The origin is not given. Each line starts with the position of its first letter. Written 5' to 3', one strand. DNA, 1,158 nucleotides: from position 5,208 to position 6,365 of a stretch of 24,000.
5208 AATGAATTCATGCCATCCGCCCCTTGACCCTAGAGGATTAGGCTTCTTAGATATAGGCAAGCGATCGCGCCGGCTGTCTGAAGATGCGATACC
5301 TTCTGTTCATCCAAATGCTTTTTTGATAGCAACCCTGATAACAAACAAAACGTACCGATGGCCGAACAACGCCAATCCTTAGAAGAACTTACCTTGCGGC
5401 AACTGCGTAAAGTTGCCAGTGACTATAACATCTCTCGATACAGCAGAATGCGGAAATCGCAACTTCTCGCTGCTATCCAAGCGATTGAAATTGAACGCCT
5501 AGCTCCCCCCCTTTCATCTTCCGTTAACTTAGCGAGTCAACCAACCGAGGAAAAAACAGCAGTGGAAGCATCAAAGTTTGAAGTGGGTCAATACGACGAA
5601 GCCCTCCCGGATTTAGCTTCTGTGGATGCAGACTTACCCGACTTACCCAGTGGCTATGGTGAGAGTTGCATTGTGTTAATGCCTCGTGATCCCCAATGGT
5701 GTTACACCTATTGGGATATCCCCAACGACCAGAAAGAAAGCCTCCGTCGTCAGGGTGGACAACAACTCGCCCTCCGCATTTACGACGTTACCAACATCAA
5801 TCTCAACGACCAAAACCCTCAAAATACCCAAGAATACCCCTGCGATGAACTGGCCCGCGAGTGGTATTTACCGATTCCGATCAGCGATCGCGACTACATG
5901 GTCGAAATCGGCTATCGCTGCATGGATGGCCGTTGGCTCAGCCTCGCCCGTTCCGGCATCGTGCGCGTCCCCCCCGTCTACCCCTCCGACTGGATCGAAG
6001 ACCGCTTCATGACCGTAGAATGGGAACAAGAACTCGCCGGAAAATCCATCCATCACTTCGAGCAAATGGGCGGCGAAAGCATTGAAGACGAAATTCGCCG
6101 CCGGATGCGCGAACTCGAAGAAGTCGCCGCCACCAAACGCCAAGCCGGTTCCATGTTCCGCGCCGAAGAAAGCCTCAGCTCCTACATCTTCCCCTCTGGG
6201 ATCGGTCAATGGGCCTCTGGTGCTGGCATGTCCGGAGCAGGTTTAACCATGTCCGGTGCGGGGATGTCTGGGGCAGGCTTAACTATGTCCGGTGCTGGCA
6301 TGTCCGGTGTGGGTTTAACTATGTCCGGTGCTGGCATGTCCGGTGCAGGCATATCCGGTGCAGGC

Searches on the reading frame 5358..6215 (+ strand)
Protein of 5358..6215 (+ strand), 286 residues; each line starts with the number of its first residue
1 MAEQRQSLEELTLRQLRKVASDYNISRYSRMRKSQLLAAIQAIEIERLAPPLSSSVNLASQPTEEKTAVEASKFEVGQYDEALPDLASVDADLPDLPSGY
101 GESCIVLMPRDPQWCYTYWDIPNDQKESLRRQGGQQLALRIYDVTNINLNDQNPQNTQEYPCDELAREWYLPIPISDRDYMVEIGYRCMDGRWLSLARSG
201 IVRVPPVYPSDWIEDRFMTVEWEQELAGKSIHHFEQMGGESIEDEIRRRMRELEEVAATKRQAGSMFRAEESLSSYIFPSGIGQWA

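Call 12: find_related_loci(query=window:5358-6200:+, collection=genome_contigs, flank=6000)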
Query window:5358-6200:+ (281 aa) in genome_contigs; peptide patterns used: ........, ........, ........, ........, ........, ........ (x = any residue, [..] = any of these).
69 stretches matched a pattern; 9 encode a relative of the query (tblastn E <= 1e-3); 9 distinct loci.
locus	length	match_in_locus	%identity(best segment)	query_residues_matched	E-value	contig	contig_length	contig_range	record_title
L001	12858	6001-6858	60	1-281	3e-114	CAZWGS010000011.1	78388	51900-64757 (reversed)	MAG TPA_asm: uncultured bacterium isolate binchicken_co306_1 genome assembly, contig: NODE_19_length_78388_cov_15.331189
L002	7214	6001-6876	61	1-281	1e-113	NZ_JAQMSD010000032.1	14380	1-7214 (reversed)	Spirulina sp. CS-785/01 k141_1306, whole genome shotgun sequence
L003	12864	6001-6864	60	1-281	7e-111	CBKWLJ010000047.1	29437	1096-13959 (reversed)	MAG TPA_asm: uncultured bacterium isolate SRR29175779_binner123_Refined_1 genome assembly, contig: ERZ27337281.91, whole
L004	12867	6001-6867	57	1-281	4e-109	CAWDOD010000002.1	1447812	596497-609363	MAG: uncultured cyanobacterium isolate MFD03250.bin.1.52 genome assembly, contig: contig_14544, whole genome shotgun seq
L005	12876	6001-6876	56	1-281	9e-107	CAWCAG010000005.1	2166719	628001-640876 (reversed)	MAG: uncultured cyanobacterium isolate MFD03250.bin.1.162 genome assembly, contig: contig_1918, whole genome shotgun seq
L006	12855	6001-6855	59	1-281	4e-107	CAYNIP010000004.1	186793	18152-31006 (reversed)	MAG TPA_asm: uncultured bacterium isolate SRP141376_co5_432 genome assembly, contig: NODE_87_length_186793_cov_67.270759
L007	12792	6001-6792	60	1-267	1e-102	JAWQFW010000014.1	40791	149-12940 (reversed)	MAG: Oscillatoria sp. PMC 1068.18 PMC1068_61_length_40791_cov_15.706525, whole genome shotgun sequence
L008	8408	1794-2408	50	86-279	4e-63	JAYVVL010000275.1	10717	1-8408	MAG: Synechococcales cyanobacterium isolate GL79_UP_concoct_1 GL79_UP_concoct_1_274, whole genome shotgun sequence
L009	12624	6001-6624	48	86-279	1e-61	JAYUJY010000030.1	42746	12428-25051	MAG: Synechococcales cyanobacterium isolate GFS_9157 GFS_9157_29, whole genome shotgun sequence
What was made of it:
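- Tried and rejected: The single-protein query returned only 9 loci (call 12).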

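Call 19: search_solved_structures(query=window:5358-6215:+, max_evalue=1, show_alignments=2)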
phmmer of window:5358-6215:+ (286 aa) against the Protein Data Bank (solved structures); distinct sequences matched with E-value up to 1: 0.

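Call 31: search_protein_representatives(protein=window:5358-6215:+)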
Query: 286 residues. Proteins with E-value up to 0.001 (for the whole library): 4112; up to 1e-10: 1573; up to 1e-30: 333. The best 150 are listed.
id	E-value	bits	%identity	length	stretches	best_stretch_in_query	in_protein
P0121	6.4e-174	593.5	45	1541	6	60-286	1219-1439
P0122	3.5e-163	558.2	38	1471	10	102-205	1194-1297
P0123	1.3e-138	477.7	42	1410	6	100-204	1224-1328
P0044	6.2e-130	449.2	46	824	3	55-280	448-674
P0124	9.4e-129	445.3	40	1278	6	94-210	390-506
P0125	1.2e-124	431.8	49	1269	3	47-283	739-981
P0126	1.7e-119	414.9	43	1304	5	101-216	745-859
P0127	1.1e-111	389.3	48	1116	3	51-286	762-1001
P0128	6.9e-111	386.7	44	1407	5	102-205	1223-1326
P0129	1.6e-109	382.2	46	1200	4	102-205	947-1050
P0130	3.1e-107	374.7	47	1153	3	63-272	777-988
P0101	2.4e-104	365.2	51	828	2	57-284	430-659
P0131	9.6e-104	363.3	52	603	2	55-284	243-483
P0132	9.6e-103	360.0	47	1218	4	91-213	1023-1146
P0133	1.9e-99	349.2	60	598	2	2-271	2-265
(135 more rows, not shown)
